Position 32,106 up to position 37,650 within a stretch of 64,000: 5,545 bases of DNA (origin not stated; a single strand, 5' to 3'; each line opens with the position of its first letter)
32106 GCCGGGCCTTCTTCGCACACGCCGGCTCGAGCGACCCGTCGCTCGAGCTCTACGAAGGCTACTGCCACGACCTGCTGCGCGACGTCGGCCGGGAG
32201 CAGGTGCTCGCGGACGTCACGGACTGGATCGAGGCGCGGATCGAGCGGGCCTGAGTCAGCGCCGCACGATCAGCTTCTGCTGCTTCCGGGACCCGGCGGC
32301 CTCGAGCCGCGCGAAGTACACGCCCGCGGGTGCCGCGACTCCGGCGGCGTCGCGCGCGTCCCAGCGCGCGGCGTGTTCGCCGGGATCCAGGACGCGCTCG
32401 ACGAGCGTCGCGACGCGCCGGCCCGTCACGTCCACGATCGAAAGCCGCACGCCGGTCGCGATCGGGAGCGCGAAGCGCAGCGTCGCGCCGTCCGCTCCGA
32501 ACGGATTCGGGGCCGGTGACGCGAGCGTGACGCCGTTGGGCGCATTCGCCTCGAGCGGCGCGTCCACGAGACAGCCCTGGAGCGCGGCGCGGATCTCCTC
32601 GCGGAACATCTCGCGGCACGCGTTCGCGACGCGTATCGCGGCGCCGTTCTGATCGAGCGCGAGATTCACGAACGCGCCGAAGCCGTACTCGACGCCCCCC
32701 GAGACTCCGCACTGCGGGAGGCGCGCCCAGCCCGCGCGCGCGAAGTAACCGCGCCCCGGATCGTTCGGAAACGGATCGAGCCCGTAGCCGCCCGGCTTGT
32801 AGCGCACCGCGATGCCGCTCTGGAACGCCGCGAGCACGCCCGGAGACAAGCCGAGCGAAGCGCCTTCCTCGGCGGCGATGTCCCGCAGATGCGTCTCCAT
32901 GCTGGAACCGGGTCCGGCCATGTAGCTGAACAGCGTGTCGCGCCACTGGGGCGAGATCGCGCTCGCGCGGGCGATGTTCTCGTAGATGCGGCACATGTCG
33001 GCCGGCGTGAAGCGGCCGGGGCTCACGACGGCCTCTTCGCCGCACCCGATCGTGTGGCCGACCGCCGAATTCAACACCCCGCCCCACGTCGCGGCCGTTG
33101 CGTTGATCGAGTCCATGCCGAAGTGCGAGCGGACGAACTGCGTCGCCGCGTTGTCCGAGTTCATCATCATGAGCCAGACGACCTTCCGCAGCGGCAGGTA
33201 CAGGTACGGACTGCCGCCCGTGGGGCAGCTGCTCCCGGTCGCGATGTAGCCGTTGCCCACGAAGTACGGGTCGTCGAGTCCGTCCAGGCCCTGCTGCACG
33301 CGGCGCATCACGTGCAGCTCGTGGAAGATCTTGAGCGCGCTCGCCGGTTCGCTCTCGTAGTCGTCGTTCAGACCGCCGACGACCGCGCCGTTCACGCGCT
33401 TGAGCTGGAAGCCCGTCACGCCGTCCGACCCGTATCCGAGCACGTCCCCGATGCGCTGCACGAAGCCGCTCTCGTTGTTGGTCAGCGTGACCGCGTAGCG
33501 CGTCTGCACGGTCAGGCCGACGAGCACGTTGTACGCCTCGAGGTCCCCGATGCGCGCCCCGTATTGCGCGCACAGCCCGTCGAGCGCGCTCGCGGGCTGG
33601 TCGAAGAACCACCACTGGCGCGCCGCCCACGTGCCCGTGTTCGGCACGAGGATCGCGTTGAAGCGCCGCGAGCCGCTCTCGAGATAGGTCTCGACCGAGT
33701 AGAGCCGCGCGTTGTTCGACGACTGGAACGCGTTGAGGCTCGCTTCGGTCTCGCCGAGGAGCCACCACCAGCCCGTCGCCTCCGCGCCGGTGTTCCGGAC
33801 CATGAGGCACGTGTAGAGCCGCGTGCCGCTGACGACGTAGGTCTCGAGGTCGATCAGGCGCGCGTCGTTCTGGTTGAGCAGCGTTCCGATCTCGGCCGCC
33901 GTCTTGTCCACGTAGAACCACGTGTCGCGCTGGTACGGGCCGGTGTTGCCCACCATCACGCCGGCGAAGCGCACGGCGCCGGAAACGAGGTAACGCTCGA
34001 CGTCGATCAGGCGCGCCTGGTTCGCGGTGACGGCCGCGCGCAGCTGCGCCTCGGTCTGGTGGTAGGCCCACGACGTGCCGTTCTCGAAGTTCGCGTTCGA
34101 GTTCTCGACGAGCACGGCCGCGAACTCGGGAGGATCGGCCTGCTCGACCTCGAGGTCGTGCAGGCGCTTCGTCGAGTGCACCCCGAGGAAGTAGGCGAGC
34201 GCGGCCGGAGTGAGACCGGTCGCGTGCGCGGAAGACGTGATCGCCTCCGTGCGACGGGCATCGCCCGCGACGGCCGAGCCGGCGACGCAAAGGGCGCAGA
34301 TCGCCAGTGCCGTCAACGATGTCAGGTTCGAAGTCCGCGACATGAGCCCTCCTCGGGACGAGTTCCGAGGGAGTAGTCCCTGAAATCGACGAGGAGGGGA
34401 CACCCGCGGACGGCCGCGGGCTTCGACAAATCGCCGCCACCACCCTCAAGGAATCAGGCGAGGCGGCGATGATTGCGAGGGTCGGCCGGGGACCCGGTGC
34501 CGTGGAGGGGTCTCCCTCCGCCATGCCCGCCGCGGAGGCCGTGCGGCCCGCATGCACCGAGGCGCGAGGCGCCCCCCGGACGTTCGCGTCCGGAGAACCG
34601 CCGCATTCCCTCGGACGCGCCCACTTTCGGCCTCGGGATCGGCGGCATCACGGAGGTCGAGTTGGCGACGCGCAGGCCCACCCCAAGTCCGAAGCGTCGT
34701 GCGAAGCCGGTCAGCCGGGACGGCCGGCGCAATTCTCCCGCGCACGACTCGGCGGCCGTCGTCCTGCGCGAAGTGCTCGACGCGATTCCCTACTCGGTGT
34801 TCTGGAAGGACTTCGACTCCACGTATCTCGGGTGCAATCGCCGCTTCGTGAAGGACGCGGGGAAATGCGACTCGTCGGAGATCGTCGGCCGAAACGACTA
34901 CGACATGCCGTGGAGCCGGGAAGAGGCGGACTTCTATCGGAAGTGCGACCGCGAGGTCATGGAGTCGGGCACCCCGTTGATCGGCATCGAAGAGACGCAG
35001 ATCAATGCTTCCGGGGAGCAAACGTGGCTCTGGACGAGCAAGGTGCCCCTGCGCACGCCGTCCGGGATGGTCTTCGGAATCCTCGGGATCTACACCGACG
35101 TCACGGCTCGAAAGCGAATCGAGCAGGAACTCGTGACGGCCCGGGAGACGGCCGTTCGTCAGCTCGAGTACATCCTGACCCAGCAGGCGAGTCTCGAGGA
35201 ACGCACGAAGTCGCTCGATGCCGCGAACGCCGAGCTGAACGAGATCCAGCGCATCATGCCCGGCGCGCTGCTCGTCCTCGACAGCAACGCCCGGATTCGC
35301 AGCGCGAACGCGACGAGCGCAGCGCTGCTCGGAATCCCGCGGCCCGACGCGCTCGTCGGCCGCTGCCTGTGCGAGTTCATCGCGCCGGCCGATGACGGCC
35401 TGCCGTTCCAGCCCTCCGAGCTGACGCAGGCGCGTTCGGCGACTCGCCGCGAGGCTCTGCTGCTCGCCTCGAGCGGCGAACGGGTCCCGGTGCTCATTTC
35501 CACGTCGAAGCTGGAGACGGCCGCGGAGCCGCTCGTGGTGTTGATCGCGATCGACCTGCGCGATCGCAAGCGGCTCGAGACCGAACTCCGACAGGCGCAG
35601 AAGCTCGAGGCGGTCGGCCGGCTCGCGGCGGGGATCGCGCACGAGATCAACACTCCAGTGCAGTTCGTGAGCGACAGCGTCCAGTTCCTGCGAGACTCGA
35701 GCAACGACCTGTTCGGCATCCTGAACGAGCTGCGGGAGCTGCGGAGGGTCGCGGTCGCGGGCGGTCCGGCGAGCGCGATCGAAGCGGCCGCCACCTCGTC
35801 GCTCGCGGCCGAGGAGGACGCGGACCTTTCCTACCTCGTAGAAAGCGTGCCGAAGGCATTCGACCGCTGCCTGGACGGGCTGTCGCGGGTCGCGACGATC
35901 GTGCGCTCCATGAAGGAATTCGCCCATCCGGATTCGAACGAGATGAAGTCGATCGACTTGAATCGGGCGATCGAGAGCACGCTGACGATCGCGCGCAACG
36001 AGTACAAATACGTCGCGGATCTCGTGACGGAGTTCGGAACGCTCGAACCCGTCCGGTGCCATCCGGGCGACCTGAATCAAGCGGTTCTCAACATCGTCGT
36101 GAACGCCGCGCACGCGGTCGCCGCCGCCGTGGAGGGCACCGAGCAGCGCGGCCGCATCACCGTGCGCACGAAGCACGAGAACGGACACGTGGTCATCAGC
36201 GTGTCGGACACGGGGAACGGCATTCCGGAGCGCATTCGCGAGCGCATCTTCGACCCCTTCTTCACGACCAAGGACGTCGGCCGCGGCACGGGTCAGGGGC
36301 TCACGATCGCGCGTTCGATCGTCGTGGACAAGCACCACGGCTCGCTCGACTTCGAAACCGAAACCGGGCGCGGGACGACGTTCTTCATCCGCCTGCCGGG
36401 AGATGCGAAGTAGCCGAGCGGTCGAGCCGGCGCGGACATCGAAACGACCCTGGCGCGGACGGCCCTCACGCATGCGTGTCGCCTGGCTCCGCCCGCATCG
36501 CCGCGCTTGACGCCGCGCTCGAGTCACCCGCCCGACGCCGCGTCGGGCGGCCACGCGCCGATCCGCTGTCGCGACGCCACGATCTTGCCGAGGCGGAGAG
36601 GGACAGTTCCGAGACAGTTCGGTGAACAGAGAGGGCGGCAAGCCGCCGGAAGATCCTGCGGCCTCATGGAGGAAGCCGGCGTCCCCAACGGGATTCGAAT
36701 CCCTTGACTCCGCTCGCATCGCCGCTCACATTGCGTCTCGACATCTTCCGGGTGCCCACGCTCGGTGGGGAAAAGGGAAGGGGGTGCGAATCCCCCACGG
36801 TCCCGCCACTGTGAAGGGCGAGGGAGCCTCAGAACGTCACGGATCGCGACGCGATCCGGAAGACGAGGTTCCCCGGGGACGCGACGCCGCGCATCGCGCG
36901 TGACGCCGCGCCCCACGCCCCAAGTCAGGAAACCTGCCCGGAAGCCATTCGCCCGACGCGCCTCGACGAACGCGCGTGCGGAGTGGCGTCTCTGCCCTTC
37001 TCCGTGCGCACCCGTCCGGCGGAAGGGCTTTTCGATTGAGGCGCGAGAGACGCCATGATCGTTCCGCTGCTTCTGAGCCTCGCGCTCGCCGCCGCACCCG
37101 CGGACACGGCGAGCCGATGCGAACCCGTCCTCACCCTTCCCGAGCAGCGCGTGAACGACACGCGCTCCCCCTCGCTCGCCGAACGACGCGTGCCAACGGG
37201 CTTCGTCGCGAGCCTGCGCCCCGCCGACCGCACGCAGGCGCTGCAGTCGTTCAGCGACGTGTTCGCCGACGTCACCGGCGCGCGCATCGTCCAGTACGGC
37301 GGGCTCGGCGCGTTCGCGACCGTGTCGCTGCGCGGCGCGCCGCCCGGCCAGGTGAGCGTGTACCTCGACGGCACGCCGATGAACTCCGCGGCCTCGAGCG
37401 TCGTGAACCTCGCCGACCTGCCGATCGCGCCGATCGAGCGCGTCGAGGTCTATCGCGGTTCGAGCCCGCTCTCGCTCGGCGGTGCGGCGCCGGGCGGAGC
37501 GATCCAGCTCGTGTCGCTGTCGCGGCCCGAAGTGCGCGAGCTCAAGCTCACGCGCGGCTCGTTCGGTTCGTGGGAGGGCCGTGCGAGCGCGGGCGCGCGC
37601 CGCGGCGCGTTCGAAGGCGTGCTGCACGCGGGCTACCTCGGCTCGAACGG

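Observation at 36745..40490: Cobalamin riboswitch with terminator controlling a TonB receptor and a secreted beta-propeller protein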

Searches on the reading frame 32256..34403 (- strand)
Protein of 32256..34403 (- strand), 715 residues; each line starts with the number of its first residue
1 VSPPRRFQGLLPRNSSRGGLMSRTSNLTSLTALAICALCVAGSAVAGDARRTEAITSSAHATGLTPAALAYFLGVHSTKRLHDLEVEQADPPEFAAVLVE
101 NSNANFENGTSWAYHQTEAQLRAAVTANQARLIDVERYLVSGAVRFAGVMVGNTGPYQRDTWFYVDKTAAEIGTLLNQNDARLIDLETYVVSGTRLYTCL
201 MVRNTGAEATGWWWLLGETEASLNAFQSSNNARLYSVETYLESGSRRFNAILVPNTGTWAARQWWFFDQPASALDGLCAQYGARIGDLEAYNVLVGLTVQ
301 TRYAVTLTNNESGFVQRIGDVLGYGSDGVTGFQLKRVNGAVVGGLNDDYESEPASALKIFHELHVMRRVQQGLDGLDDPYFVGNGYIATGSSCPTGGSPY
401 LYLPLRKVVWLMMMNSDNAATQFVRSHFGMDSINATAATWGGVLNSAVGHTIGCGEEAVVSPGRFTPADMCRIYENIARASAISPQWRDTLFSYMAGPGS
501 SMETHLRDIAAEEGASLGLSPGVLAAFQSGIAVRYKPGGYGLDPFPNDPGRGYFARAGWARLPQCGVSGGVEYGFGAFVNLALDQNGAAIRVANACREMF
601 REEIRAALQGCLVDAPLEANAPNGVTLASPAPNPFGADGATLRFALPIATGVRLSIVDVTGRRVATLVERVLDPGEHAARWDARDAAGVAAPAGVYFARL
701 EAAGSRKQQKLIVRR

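Call 50: search_protein_families(library=pfam, proteins=[window:32256-34403:-], max_evalue=0.001)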
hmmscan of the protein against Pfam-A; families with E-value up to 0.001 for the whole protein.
window:32256-34403:- (715 aa): 3 families
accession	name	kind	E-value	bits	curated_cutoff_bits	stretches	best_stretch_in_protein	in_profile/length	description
PF13354.11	Beta-lactamase2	-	6.9e-17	61.9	22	1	344-496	14-165/214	Beta-lactamase enzyme family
PF13860.13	FlgD_ig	-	9.7e-06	25.9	27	1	642-703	14-76/79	FlgD Ig-like domain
PF17660.6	BTRD1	-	4.5e-05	23.7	23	0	131-151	28-48/50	Polyglycine hydrolase-like, structural repeat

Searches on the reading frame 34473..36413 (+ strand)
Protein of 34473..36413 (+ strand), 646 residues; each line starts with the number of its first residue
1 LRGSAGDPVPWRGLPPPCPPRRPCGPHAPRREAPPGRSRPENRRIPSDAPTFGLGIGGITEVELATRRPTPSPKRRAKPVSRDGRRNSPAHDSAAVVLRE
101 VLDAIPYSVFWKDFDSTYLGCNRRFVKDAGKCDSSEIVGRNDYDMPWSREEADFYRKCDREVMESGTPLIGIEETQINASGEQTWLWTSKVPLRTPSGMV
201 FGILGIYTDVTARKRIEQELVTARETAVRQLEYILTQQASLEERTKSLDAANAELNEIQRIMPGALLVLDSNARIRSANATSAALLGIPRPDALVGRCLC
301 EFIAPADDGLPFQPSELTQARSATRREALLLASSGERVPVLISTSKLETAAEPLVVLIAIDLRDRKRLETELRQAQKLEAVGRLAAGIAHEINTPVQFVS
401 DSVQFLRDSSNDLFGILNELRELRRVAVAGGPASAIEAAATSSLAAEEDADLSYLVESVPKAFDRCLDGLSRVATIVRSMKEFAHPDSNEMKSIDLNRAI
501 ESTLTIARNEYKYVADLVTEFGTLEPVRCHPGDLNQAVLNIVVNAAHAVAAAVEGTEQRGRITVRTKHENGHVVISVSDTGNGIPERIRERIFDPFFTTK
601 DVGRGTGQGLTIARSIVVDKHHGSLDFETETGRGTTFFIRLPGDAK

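Call 50: search_protein_families(library=pfam, proteins=[window:34473-36413:+], max_evalue=0.001)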
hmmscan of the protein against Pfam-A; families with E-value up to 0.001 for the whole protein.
window:34473-36413:+ (646 aa): 8 families
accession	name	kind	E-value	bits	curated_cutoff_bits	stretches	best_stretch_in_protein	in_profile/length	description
PF02518.31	HATPase_c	-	1.3e-24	87.2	26.4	1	532-642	4-108/111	Histidine kinase-, DNA gyrase B-, and HSP90-like ATPase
PF08448.16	PAS_4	-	3.2e-21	76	23.1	2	102-215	1-110/110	PAS fold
PF13426.13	PAS_9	-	3.2e-07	31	27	0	114-212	9-103/103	PAS domain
PF00989.32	PAS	-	5.7e-06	26.7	22.6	1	255-326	3-71/113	PAS fold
PF00512.31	HisKA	-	8.8e-05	22.9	26.9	0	382-412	3-31/66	His Kinase A (phospho-acceptor) domain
PF13188.13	PAS_8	-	0.0002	21.6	21.8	0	262-310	10-58/65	PAS domain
PF24820.1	Diguanyl_cycl_sensor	-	0.00051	20.4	28.1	0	262-358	5-106/109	Diguanylate cyclase-like sensor domain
PF14501.12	HATPase_c_5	-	0.00097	19.5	22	0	533-631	5-92/102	GHKL domain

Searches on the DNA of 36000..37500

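Call 1: search_rna_families(source=window, start=36000, end=37500, threshold=evalue, max_evalue=1, show_alignments=2)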
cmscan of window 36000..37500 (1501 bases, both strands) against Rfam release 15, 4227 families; matches with E-value up to 1: 2.
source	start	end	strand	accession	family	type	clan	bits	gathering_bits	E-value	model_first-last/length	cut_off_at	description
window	36733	36955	+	RF00174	Cobalamin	Cis-reg; riboswitch;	CL00101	89.8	31.5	1.6e-22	1-189/189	no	Cobalamin riboswitch aptamer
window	36003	36205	-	RF02830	Scr1601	Gene; sRNA;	-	19.1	100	0.25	1-209/209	no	Streptomyces RNA 1601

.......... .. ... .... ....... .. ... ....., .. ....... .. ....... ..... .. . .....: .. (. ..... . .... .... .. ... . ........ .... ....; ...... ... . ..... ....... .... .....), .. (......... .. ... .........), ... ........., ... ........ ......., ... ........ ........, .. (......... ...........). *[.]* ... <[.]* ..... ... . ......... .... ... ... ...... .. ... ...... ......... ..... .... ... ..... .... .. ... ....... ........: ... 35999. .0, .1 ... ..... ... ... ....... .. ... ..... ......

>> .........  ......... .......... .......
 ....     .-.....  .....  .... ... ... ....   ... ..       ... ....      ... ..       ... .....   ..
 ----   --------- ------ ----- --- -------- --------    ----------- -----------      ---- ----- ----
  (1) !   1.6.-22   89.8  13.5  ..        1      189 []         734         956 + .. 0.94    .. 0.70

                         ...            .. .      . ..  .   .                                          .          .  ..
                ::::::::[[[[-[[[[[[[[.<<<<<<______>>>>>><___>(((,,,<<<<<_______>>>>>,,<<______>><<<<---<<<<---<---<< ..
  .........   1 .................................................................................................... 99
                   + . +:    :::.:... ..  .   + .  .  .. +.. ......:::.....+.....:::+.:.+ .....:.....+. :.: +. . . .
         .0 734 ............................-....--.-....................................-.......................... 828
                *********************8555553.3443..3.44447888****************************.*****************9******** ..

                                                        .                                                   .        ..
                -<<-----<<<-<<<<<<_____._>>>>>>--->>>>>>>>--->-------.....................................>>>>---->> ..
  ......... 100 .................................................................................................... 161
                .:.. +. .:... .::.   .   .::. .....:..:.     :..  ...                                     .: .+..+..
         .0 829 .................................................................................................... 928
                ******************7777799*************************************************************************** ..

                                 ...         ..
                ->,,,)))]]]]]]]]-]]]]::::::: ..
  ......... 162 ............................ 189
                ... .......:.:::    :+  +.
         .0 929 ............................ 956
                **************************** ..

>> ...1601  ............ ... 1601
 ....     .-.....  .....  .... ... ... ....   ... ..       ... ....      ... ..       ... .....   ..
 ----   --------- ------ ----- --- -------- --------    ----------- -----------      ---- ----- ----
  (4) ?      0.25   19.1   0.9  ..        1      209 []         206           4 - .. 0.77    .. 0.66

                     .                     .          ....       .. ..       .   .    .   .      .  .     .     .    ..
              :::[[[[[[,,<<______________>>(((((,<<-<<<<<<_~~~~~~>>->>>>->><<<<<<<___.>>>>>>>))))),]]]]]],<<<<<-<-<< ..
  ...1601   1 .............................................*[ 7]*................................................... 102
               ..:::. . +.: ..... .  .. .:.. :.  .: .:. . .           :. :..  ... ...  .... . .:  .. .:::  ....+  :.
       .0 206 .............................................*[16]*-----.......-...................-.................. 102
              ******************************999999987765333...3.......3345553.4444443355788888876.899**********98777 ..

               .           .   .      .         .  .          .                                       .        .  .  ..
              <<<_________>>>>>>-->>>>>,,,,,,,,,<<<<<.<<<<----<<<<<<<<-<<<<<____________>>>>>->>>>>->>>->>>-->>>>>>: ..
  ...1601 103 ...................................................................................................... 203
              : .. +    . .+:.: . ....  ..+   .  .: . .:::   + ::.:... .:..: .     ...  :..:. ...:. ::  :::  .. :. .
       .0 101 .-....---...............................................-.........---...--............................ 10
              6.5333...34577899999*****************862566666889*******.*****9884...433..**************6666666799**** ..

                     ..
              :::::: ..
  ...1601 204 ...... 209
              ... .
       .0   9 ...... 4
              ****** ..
